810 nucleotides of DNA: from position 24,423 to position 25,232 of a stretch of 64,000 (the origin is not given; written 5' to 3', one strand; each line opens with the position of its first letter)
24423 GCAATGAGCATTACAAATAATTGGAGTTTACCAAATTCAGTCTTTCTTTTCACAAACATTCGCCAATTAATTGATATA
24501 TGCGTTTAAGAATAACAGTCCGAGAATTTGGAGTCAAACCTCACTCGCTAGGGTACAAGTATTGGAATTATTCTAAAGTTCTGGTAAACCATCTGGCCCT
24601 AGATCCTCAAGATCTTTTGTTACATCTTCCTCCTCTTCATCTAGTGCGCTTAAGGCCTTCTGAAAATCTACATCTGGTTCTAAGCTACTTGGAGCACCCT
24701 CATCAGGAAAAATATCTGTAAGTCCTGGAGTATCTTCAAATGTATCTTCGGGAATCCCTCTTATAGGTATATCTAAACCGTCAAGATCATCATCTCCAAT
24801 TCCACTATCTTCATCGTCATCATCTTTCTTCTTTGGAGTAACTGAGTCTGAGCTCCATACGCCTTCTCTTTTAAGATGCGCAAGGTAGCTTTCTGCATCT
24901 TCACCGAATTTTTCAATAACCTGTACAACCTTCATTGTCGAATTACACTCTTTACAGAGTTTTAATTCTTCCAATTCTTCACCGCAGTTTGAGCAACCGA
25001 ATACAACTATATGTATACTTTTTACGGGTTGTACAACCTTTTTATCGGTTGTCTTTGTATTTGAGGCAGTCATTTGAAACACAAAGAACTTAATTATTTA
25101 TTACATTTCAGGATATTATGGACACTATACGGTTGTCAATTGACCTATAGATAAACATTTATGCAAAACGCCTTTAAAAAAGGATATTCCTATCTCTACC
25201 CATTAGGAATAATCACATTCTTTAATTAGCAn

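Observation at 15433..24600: Tandem duplication of a giant surface-protein gene cassette with diverged N-terminal domains and conserved C-terminal module and flanks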

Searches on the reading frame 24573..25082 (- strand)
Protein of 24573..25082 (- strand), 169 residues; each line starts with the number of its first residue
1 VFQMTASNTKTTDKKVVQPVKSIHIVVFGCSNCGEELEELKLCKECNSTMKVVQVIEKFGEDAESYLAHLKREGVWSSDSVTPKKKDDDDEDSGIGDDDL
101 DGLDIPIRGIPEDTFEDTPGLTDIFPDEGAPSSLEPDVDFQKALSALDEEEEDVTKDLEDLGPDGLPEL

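Call 11: search_protein_families(library=pfam, proteins=[window:24576-25082:-], max_evalue=0.01)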
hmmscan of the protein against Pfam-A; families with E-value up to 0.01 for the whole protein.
window:24576-25082:- (169 aa): 1 family
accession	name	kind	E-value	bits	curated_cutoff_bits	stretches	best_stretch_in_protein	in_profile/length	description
PF07191.17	Zn_ribbon_6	-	0.005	17.2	25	1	28-54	17-43/67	Double zinc ribbon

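Call 16: find_encoding_contigs(protein=window:24573-25082:-, flank=10000, max_places=10)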
Protein window:24573-25082:- (169 aa): no gene with exactly this product is on record in the collection.

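Call 36: find_encoding_contigs(protein=window:24573-25073:-, flank=10000, max_places=10)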
Protein window:24573-25073:- (166 aa): 1 contig read that carries it; 1 place shown.
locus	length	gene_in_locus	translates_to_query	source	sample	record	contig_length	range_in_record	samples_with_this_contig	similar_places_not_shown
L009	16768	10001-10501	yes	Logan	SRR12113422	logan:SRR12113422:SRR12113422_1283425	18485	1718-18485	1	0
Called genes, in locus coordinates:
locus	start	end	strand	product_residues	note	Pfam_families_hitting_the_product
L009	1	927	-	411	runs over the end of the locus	PF01943:Polysacc_synt, PF13440:Polysacc_synt_3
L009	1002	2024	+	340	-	PF01370:Epimerase, PF04321:RmlD_sub_bind, PF16363:GDP_Man_Dehyd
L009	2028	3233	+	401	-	PF20706:GT4-conflict (weak), PF00534:Glycos_transf_1, PF13692:Glyco_trans_1_4, PF13524:Glyco_trans_1_2 (faint)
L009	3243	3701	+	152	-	PF04306:DUF456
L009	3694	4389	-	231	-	-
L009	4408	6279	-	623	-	PF01551:Peptidase_M23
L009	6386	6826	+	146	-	-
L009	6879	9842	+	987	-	PF07517:SecA_DEAD, PF01043:SecA_PP_bind, PF21090:P-loop_SecA, PF07516:SecA_SW, PF02810:SEC-C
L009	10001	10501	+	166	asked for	-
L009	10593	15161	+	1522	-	PF17936:Big_6 (faint)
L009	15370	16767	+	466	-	?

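Call 38: find_homologous_proteins(query=window:24576-25073:-, max_evalue=0.001)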
Query window:24576-25073:- (166 aa): 30 proteins with E <= 0.001 among 145 candidates.
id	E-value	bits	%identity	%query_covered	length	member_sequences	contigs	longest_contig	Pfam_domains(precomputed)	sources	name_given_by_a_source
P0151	7.8e-103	359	100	100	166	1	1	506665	-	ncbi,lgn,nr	ncbi:hypothetical protein HYV12_03370 [Candidatus Dojkabacteria bacterium]|nr:hypothetical protein [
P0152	3.5e-91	321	88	100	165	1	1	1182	-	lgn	-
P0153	4.1e-77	276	79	100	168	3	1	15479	-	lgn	-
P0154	1.8e-74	267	76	100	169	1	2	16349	-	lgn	-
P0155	3.8e-74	266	74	100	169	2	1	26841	-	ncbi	-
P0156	5.5e-70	252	73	100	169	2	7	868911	-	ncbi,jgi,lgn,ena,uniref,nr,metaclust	ncbi:MAG: hypothetical protein UT34_C0002G0273 [candidate division WS6 bacterium GW2011_GWF2_39_15]|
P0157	4.6e-67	243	72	100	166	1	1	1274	-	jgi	jgi:hypothetical protein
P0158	3.0e-66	240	70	100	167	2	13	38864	-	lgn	-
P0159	1.8e-51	192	60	100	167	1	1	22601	-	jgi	-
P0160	2.4e-51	192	59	100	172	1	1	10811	-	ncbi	-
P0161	4.9e-51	191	58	100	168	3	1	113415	-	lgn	-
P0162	1.5e-49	186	57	100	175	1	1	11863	-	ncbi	-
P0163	4.7e-46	175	57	100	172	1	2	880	-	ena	-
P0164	8.8e-45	170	52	100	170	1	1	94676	-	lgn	-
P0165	1.5e-42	163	53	100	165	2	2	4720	-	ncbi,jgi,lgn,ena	-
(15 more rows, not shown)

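Call 39: find_encoding_contigs(protein=P0156, flank=10000, max_places=3)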
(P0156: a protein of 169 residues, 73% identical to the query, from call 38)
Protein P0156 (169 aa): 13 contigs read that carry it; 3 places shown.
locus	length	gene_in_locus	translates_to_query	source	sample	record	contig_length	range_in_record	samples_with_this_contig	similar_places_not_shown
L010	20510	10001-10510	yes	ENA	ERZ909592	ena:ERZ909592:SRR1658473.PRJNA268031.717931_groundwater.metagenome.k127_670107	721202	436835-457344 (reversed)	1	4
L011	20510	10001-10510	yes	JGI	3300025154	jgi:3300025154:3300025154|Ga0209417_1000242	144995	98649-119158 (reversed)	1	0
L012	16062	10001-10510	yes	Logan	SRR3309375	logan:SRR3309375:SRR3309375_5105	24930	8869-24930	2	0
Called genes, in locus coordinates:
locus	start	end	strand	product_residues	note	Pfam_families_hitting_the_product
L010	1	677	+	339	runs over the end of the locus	PF01370:Epimerase, PF04321:RmlD_sub_bind, PF16363:GDP_Man_Dehyd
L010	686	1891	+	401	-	PF20706:GT4-conflict (faint), PF00534:Glycos_transf_1, PF13692:Glyco_trans_1_4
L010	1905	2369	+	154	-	PF04306:DUF456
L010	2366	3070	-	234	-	-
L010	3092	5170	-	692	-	PF01551:Peptidase_M23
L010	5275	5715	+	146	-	-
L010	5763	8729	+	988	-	PF07517:SecA_DEAD, PF01043:SecA_PP_bind, PF21090:P-loop_SecA, PF07516:SecA_SW, PF02810:SEC-C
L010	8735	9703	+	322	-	PF01966:HD (weak)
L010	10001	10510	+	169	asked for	-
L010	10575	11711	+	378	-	PF00534:Glycos_transf_1, PF13692:Glyco_trans_1_4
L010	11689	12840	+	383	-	PF13439:Glyco_transf_4, PF20706:GT4-conflict, PF00534:Glycos_transf_1, PF13692:Glyco_trans_1_4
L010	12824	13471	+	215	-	PF02397:Bac_transf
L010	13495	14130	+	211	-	PF11967:RecO_N, PF02565:RecO_C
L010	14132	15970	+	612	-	PF02369:Big_1 (weak), PF13620:CarboxypepD_reg, PF13715:CarbopepD_reg_2 (weak)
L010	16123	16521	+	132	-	-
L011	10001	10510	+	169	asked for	-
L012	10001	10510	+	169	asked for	-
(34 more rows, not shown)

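Call 40: find_encoding_contigs(protein=P0153, flank=10000, max_places=2)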
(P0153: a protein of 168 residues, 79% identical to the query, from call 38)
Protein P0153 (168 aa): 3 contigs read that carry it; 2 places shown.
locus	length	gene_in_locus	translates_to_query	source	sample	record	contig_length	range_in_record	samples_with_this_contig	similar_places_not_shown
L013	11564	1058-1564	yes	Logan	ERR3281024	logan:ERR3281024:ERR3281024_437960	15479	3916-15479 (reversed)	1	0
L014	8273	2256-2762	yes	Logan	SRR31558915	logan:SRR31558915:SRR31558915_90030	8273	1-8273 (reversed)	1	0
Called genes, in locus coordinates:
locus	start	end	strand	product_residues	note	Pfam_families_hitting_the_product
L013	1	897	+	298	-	?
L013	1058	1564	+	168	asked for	-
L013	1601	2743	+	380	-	PF00534:Glycos_transf_1, PF13692:Glyco_trans_1_4, PF13524:Glyco_trans_1_2 (faint)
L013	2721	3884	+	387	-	PF13439:Glyco_transf_4, PF20706:GT4-conflict, PF00534:Glycos_transf_1, PF13692:Glyco_trans_1_4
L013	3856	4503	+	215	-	PF02397:Bac_transf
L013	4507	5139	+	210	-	PF11967:RecO_N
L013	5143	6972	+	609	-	PF02369:Big_1 (weak), PF00041:fn3 (faint), PF13620:CarboxypepD_reg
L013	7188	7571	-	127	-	PF00011:HSP20, PF17886:ArsA_HSP20 (weak)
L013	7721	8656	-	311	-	PF01699:Na_Ca_ex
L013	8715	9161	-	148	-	PF01243:PNPOx_N, PF12900:Pyridox_ox_2 (weak)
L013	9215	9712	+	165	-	PF27154:ORF11_beta (faint)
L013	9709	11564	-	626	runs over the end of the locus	-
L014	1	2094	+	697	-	?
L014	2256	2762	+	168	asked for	-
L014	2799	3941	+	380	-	PF00534:Glycos_transf_1, PF13692:Glyco_trans_1_4, PF13524:Glyco_trans_1_2 (faint)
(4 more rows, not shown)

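Call 41: find_encoding_contigs(protein=P0155, flank=10000, max_places=2)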
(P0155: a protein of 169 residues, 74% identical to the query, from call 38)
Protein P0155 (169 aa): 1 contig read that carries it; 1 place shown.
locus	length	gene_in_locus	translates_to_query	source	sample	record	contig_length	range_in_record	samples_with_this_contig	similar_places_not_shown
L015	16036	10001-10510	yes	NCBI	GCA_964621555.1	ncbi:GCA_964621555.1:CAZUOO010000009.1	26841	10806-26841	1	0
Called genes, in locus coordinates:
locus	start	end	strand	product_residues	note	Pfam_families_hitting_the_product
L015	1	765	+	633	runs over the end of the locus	-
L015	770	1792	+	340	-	PF01370:Epimerase, PF04321:RmlD_sub_bind (weak), PF16363:GDP_Man_Dehyd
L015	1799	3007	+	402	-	PF13439:Glyco_transf_4 (weak), PF00534:Glycos_transf_1, PF13692:Glyco_trans_1_4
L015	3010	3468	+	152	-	PF04306:DUF456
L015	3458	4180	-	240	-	-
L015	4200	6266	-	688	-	PF24517:CBM96, PF01551:Peptidase_M23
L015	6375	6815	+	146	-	-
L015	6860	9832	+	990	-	PF07517:SecA_DEAD, PF01043:SecA_PP_bind, PF21090:P-loop_SecA, PF07516:SecA_SW, PF02810:SEC-C (weak)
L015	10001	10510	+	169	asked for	-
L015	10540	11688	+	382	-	PF13439:Glyco_transf_4 (weak), PF00534:Glycos_transf_1, PF13692:Glyco_trans_1_4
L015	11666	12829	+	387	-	PF13439:Glyco_transf_4 (weak), PF20706:GT4-conflict, PF00534:Glycos_transf_1, PF13692:Glyco_trans_1_4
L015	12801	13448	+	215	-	PF02397:Bac_transf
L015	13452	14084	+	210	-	PF11967:RecO_N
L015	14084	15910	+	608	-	PF02369:Big_1 (weak), PF13620:CarboxypepD_reg (faint), PF00041:fn3 (weak)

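Call 44: find_encoding_contigs(protein=P0152, flank=10000, max_places=3)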
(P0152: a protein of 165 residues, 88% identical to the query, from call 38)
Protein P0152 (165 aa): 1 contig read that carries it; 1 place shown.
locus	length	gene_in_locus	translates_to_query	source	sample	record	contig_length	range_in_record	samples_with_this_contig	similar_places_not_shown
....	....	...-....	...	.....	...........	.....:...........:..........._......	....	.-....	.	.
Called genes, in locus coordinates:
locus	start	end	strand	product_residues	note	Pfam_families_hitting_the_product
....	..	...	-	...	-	-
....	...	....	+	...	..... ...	-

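Call 45: find_encoding_contigs(protein=P0154, flank=10000, max_places=3)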
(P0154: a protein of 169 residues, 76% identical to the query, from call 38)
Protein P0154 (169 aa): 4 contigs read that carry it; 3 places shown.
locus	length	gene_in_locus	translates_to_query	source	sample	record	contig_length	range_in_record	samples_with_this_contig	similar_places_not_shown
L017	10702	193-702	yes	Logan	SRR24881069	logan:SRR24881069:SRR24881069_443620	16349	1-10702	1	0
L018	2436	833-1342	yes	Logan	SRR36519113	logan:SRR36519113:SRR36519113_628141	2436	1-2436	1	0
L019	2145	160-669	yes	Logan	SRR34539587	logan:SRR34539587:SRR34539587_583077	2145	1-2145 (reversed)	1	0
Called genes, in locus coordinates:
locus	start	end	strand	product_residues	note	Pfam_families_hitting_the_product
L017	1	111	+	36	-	?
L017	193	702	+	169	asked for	-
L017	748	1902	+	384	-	PF20706:GT4-conflict (weak), PF00534:Glycos_transf_1, PF13692:Glyco_trans_1_4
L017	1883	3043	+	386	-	PF13439:Glyco_transf_4 (weak), PF20706:GT4-conflict, PF00534:Glycos_transf_1, PF13692:Glyco_trans_1_4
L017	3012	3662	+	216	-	PF02397:Bac_transf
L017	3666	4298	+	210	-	PF11967:RecO_N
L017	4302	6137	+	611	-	PF00041:fn3 (weak), PF13715:CarbopepD_reg_2 (faint), PF13620:CarboxypepD_reg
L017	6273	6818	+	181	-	-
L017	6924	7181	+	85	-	PF02583:Trns_repr_metal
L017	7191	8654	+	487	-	PF00403:HMA, PF13386:DsbD_2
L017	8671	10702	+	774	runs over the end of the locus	PF00403:HMA, PF00122:E1-E2_ATPase, PF00702:Hydrolase, PF08282:Hydrolase_3 (faint)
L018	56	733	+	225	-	-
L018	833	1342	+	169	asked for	-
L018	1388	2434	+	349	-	?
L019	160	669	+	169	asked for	-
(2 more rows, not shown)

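Call 46: find_encoding_contigs(protein=P0158, flank=10000, max_places=4)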
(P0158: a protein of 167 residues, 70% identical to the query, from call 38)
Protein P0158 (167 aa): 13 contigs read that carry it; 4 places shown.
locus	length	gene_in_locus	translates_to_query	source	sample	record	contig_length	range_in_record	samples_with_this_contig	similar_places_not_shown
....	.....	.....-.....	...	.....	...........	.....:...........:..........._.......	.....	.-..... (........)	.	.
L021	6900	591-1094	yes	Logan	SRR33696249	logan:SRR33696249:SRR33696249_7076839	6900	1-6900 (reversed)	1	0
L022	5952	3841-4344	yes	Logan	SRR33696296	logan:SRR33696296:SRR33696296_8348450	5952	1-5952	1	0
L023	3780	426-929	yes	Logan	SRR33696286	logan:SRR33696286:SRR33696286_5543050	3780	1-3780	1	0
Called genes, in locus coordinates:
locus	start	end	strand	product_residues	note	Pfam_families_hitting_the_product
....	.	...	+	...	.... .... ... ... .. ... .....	-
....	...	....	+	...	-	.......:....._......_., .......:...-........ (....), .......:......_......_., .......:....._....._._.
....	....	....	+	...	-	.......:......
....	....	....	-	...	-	-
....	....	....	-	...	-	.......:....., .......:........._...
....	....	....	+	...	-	-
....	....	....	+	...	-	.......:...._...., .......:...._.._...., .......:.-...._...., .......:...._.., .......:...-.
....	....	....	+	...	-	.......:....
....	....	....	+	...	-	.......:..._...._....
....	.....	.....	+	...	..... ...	-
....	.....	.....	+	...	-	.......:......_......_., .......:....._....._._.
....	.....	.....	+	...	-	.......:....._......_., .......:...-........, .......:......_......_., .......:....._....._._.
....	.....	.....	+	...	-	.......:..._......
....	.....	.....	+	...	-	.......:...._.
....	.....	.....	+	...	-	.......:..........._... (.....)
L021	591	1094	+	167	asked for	-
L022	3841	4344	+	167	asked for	-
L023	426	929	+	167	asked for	-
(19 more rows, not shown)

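Call 52: search_protein_families(library=ncbifam, proteins=[window:24576-25073:-], max_evalue=0.01)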
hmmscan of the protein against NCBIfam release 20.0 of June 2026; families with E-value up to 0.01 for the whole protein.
window:24576-25073:- (166 aa): 1 family
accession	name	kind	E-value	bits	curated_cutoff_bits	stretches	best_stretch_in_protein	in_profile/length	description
TIGR03826.1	YvyF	hypoth_equivalog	0.0051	16.8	124.15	1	18-48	75-105/137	TIGR03826 family flagellar region protein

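Call 93: find_encoding_contigs(protein=P0161, flank=10000, max_places=2)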
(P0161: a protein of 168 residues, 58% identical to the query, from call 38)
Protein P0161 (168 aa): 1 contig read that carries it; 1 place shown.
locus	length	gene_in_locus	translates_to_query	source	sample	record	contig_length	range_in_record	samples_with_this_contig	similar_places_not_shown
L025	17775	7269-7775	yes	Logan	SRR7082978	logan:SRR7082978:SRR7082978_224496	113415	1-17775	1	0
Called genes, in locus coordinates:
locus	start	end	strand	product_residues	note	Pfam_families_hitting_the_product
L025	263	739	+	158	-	PF04306:DUF456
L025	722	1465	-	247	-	-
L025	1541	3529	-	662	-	PF24517:CBM96, PF01551:Peptidase_M23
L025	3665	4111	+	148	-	-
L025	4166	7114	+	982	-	PF07517:SecA_DEAD, PF01043:SecA_PP_bind, PF21090:P-loop_SecA, PF07516:SecA_SW, PF02810:SEC-C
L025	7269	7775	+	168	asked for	-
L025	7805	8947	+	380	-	PF00534:Glycos_transf_1, PF13692:Glyco_trans_1_4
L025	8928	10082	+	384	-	PF13439:Glyco_transf_4, PF20706:GT4-conflict, PF00534:Glycos_transf_1, PF13692:Glyco_trans_1_4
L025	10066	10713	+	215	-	PF02397:Bac_transf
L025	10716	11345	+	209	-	PF11967:RecO_N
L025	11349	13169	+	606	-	PF02369:Big_1 (weak), PF13620:CarboxypepD_reg (weak)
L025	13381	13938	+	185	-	-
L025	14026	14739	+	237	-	-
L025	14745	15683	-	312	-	PF01699:Na_Ca_ex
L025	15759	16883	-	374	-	PF00579:tRNA-synt_1b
